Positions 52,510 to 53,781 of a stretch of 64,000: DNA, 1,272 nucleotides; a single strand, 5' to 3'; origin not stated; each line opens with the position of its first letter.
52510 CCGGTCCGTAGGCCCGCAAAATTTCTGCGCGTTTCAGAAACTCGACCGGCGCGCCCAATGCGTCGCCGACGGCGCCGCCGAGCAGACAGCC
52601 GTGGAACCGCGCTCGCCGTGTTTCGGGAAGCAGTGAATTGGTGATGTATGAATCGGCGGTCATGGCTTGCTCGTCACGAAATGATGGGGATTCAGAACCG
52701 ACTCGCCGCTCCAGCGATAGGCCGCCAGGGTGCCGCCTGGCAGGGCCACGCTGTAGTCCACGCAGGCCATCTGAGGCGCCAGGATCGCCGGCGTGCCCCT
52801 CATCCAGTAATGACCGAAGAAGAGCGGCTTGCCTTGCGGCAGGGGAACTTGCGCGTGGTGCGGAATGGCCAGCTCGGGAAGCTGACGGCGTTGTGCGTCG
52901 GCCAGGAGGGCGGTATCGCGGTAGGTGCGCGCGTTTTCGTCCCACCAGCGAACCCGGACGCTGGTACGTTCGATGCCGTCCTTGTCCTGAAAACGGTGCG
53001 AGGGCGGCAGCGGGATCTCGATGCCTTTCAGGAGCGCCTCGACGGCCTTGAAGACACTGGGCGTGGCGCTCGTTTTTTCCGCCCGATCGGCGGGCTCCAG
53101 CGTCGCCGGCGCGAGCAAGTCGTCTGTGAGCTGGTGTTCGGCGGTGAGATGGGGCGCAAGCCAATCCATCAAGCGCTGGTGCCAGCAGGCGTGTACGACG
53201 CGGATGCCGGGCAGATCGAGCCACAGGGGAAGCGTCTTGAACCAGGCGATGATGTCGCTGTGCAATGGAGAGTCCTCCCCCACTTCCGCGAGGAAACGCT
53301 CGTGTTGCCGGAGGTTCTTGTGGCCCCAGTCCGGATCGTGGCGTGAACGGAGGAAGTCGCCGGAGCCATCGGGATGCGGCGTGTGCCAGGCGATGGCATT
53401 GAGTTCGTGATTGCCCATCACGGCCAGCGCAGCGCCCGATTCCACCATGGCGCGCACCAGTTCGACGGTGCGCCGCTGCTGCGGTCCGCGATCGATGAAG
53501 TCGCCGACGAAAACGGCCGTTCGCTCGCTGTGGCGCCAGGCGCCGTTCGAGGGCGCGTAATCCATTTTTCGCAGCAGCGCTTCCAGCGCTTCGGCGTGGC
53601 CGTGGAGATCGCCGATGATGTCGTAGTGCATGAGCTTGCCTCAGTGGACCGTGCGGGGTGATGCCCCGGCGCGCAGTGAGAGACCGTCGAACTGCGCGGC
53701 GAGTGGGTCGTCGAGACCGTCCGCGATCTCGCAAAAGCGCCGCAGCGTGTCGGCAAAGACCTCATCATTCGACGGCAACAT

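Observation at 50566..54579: Operon of a YbjN/TY-Chap-like protein, a calcineurin-like phosphoesterase and an ADP-ribosylglycohydrolase, trailed by two lower-G+C orphan ORFs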

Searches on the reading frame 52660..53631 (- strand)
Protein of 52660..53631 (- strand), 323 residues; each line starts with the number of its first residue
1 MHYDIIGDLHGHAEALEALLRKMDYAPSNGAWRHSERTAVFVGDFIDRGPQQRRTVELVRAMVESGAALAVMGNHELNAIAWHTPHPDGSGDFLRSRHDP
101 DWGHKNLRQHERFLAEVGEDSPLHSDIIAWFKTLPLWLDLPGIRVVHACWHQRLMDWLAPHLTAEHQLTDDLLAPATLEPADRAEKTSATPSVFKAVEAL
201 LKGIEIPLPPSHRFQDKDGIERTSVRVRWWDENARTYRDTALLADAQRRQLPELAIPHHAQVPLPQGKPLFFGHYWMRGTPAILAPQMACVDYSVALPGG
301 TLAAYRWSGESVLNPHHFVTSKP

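Call 3: search_protein_families(library=pfam, proteins=[window:52660-53631:-], max_evalue=0.1)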
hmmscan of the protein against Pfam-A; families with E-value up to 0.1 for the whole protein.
window:52660-53631:- (323 aa): 1 family
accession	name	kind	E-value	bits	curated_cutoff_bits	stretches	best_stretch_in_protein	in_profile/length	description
PF00149.33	Metallophos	-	4.3e-12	47.3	21.5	1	3-102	3-72/191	Calcineurin-like phosphoesterase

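Call 4: search_protein_families(library=ncbifam, proteins=[window:52660-53631:-], max_evalue=0.1)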
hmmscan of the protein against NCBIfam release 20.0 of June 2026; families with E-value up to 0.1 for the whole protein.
window:52660-53631:- (323 aa): 6 families
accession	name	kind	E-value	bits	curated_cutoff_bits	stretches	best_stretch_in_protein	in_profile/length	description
TIGR04075.1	bacter_Pnkp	equivalog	1.2e-18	66.7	750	1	3-77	182-263/851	polynucleotide kinase-phosphatase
NF010148.0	PRK13625.1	equivalog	2.4e-14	53.5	340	1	1-75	1-76/245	bis(5'-nucleosyl)-tetraphosphatase PrpE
NF001204.0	PRK00166.1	equivalog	4.9e-13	49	176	1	5-84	5-75/276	symmetrical bis(5'-nucleosyl)-tetraphosphatase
NF008516.0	PRK11439.1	equivalog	3e-06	27.4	326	1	4-80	20-85/218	protein-serine/threonine phosphatase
TIGR00668.1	apaH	equivalog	7.9e-06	25.5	222.85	1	4-81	4-72/279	bis(5'-nucleosyl)-tetraphosphatase (symmetrical) ApaH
NF007425.0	PRK09968.1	equivalog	0.00054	19.7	332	1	2-80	16-83/218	protein-serine/threonine phosphatase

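Call 5: search_protein_families(library=padloc, proteins=[window:52660-53631:-], max_evalue=0.1)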
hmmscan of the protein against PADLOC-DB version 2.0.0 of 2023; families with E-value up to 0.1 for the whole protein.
window:52660-53631:- (323 aa): 1 family
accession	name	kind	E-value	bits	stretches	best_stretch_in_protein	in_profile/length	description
PDLC02853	DpdE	-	0.029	10.3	1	161-232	316-384/985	DpdE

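Call 29: search_solved_structures(query=window:52660-53631:-, max_evalue=0.01, show_alignments=1)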
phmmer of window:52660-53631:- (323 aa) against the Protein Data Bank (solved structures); distinct sequences matched with E-value up to 0.01: 10.
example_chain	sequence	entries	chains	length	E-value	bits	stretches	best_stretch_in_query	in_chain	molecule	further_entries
4j6o_A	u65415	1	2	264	7.9e-11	45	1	3-79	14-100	Metallophosphoesterase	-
9t9n_A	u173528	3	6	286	2.4e-05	27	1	5-82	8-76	Bis(5'-nucleosyl)-tetraphosphatase, symmetrical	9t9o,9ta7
2zbm_A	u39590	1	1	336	0.00024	23.7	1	6-78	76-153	Protein-tyrosine-phosphatase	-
2z72_A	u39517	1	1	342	0.00024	23.7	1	6-78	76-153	Protein-tyrosine-phosphatase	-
1v73_A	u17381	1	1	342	0.00025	23.7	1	6-78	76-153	psychrophilic phosphatase I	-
9olz_A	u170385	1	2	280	0.00079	22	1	5-81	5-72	Bis(5'-nucleosyl)-tetraphosphatase [symmetrical]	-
9ojd_A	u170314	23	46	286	0.00083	22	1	5-81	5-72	Bis(5'-nucleosyl)-tetraphosphatase [symmetrical] | Bis(5'-nucleosyl)-tetraphosphatase, symmetrical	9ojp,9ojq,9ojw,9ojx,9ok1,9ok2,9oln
5vjv_A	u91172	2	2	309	0.0012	21.5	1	6-78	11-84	Rhizobiales-like phosphatase 2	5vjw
2dfj_A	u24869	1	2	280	0.0016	21.1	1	5-81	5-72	diadenosinetetraphosphatase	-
2qjc_A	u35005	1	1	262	0.0024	20.5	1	5-79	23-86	Diadenosine tetraphosphatase, putative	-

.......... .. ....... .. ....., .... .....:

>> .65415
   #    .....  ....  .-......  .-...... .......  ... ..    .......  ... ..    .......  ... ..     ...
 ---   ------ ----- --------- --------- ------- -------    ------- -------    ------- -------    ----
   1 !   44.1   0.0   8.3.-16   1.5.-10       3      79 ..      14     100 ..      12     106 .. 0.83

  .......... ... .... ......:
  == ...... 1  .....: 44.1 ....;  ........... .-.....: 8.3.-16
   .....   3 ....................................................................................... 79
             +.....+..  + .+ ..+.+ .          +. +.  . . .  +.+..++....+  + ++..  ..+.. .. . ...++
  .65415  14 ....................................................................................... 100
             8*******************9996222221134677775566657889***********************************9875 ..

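Call 57: find_related_loci(query=A4, collection=metagenome_contigs, flank=6000)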
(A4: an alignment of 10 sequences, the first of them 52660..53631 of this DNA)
Query A4 (323 aa) in metagenome_contigs; peptide patterns used: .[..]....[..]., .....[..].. (x = any residue, [..] = any of these).
600 stretches matched a pattern (row limit reached: there are more); 450 encode a relative of the query (tblastn E <= 1e-3); the best 80 are kept; 80 distinct loci.
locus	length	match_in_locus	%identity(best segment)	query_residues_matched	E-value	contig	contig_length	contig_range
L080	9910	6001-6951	63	1-319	1e-129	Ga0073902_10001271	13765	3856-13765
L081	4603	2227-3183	61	1-320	6e-125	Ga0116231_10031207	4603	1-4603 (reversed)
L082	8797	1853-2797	59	3-319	7e-121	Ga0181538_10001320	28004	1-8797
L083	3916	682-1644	59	3-323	3e-122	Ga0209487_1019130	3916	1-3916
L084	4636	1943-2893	60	1-318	7e-121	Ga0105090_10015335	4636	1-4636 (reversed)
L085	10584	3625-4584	60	1-321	5e-120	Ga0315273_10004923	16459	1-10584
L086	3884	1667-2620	60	1-320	3e-118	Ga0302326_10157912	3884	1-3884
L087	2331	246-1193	56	1-318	8e-120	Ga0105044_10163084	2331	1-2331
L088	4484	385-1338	56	3-321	1e-113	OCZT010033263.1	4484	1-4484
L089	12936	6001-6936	54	1-314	2e-110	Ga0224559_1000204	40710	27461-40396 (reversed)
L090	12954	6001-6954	58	1-320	1e-106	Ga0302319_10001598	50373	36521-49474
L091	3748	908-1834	55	1-321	1e-107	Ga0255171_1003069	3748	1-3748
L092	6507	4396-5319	52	1-320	5e-106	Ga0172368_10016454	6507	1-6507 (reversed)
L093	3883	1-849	60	30-318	8e-107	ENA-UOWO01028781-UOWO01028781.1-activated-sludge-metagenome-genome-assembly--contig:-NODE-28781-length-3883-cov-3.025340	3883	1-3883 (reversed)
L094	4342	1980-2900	55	1-319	2e-105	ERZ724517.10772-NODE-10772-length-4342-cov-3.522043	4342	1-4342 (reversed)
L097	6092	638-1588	59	1-319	3e-103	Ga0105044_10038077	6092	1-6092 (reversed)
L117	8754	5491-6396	47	3-318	3e-93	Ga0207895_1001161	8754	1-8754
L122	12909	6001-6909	47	3-319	2e-92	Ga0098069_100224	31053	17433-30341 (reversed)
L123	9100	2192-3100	48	3-319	3e-92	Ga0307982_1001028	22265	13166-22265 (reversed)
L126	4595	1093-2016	53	1-320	4e-92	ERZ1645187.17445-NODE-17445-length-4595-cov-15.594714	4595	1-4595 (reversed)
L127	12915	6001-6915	48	1-319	1e-91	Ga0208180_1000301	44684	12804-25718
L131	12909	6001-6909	47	3-318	1e-90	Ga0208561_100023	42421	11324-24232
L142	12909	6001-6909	47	3-319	6e-89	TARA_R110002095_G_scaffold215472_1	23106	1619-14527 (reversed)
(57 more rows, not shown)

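Call 62: search_protein_families(library=pfam, proteins=[L126:361-1026:-, L123:658-1296:+, L097:4847-5593:-, L127:4256-5308:+, L127:5372-5809:-, L142:3647-4573:-, L094:2970-3476:+, L117:6444-8754:+, L131:4270-4842:+, L122:7047-10367:+], max_evalue=0.01)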
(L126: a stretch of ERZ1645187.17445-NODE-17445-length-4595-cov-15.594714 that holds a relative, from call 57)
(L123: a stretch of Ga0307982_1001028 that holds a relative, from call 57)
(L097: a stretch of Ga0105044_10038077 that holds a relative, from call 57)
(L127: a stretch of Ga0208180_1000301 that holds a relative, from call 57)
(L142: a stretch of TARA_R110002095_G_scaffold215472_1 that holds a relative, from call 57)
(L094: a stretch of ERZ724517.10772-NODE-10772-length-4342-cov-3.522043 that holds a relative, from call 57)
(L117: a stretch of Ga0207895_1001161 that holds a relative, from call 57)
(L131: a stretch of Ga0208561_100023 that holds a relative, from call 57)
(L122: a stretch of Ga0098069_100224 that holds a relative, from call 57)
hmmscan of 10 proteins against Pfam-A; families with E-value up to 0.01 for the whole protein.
L126:361-1026:- (221 aa): 3 families
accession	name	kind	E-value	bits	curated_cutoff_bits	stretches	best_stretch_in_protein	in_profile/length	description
PF21906.2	NrtR_WHD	-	1e-19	70.8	27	1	155-212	2-60/61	NrtR DNA-binding winged helix domain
PF00293.34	NUDIX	-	8.3e-11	42.5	21.1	1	18-132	9-126/134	NUDIX domain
PF19368.5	AraR_C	-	0.00011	22.8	23.8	1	156-212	7-65/82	AraR C-terminal winged HTH domain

L123:658-1296:+ (212 aa): 0 families

L097:4847-5593:- (248 aa): 1 family
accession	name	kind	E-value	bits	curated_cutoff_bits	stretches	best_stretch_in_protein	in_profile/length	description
PF08238.18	Sel1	-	3.6e-28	97.4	30.7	2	55-89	1-35/36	Sel1 repeat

L127:4256-5308:+ (350 aa): 2 families
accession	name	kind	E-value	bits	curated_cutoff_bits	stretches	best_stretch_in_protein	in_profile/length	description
PF13280.12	WYL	-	4.1e-12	46.4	21.8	1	165-228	1-64/70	WYL domain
PF25583.1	WCX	-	7.2e-12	45.9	23.9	1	264-339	2-74/76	WCX domain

L127:5372-5809:- (145 aa): 0 families

L142:3647-4573:- (308 aa): 1 family
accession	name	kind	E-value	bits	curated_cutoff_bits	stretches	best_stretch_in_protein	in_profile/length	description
PF06189.17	5-nucleotidase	-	2e-125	418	28.2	1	1-306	1-301/302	5'-nucleotidase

L094:2970-3476:+ (168 aa): 0 families

L117:6444-8754:+ (770 aa): 6 families
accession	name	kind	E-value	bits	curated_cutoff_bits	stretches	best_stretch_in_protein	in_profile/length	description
PF00176.29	SNF2-rel_dom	-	1.5e-23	83.8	24.9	1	125-428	17-253/290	SNF2-related domain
PF00271.37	Helicase_C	-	1.2e-20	74.2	23.5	1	526-634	4-110/110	Helicase conserved C-terminal domain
PF04851.21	ResIII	-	2.3e-07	31.3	22.5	1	117-286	15-163/164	Type III restriction enzyme, res subunit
PF00270.35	DEAD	-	2.2e-05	24.7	26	1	246-286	118-161/167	DEAD/DEAH box helicase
PF16203.11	ERCC3_RAD25_C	-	0.0022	17.7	27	1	543-636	62-154/248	ERCC3/RAD25/XPB C-terminal helicase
PF19443.4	DAHL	-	0.0032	17.6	38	1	676-735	119-178/221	DAHL domain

L131:4270-4842:+ (190 aa): 2 families
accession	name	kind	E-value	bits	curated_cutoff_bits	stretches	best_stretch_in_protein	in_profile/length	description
PF05728.18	UPF0227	-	5.1e-23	82.4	21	1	4-178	2-186/187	Uncharacterised protein family (UPF0227)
PF12697.13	Abhydrolase_6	-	1.9e-07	32.4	26.3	1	33-92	44-100/217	Alpha/beta hydrolase family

L122:7047-10367:+ (1106 aa): 0 families

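Call 74: search_protein_families(library=phrogs, proteins=[window:52660-53631:-], max_evalue=0.01)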
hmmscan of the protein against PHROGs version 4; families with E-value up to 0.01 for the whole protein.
window:52660-53631:- (323 aa): 5 families
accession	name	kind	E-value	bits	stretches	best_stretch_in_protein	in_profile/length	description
phrog_246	-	other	4.1e-18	66.6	1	5-158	180-318/417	NinI-like serine-threonine phosphatase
phrog_8238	-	DNA, RNA and nucleotide metabolism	4.6e-07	29.3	1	5-78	176-243/737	RNA ligase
phrog_20114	-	other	6e-07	30.9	1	3-76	5-70/131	phosphoesterase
phrog_28031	-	unknown function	0.00016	21.9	1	5-80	145-220/406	-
phrog_1649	-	other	0.0005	19.8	1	4-83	39-111/308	metallo-phosphoesterase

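Call 83: search_solved_structures(query=A4, max_evalue=0.01, show_alignments=2)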
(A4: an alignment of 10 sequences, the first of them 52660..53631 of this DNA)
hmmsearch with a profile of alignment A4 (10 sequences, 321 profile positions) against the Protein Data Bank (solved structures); distinct sequences matched with E-value up to 0.01: 24.
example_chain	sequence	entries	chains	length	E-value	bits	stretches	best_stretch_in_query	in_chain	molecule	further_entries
4j6o_A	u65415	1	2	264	1.4e-17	67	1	3-78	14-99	Metallophosphoesterase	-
9t9n_A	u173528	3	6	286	3.9e-08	36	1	2-96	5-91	Bis(5'-nucleosyl)-tetraphosphatase, symmetrical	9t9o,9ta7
9olz_A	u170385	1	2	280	5.2e-07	32.3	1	1-85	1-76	Bis(5'-nucleosyl)-tetraphosphatase [symmetrical]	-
9ojd_A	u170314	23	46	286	5.4e-07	32.2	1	1-85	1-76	Bis(5'-nucleosyl)-tetraphosphatase [symmetrical] | Bis(5'-nucleosyl)-tetraphosphatase, symmetrical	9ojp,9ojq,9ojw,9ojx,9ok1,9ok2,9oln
2dfj_A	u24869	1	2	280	6.1e-07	32.1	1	1-85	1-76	diadenosinetetraphosphatase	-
9oly_A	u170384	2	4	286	7.1e-06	28.6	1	1-85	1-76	Bis(5'-nucleosyl)-tetraphosphatase [symmetrical]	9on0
2zbm_A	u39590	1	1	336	3.1e-05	26.5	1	6-77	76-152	Protein-tyrosine-phosphatase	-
1v73_A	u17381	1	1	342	3.7e-05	26.2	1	6-77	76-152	psychrophilic phosphatase I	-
2z72_A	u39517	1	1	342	5.2e-05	25.7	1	6-77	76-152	Protein-tyrosine-phosphatase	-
5vjv_A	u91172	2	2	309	0.00017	24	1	6-80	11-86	Rhizobiales-like phosphatase 2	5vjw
2qjc_A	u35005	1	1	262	0.00034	23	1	5-77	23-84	Diadenosine tetraphosphatase, putative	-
9tp7_A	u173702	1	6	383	0.00051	22.5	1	4-80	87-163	Serine/threonine-protein phosphatase BSU1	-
4iyp_C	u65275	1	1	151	0.0015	20.9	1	5-80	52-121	Serine/threonine-protein phosphatase 2A catalytic subunit alpha isoform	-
9tp8_A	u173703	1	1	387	0.0019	20.6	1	4-80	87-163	Serine/threonine-protein phosphatase BSU1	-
2nyl_C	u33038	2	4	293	0.0056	19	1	5-80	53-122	Serine/threonine-protein phosphatase 2A catalytic subunit alpha isoform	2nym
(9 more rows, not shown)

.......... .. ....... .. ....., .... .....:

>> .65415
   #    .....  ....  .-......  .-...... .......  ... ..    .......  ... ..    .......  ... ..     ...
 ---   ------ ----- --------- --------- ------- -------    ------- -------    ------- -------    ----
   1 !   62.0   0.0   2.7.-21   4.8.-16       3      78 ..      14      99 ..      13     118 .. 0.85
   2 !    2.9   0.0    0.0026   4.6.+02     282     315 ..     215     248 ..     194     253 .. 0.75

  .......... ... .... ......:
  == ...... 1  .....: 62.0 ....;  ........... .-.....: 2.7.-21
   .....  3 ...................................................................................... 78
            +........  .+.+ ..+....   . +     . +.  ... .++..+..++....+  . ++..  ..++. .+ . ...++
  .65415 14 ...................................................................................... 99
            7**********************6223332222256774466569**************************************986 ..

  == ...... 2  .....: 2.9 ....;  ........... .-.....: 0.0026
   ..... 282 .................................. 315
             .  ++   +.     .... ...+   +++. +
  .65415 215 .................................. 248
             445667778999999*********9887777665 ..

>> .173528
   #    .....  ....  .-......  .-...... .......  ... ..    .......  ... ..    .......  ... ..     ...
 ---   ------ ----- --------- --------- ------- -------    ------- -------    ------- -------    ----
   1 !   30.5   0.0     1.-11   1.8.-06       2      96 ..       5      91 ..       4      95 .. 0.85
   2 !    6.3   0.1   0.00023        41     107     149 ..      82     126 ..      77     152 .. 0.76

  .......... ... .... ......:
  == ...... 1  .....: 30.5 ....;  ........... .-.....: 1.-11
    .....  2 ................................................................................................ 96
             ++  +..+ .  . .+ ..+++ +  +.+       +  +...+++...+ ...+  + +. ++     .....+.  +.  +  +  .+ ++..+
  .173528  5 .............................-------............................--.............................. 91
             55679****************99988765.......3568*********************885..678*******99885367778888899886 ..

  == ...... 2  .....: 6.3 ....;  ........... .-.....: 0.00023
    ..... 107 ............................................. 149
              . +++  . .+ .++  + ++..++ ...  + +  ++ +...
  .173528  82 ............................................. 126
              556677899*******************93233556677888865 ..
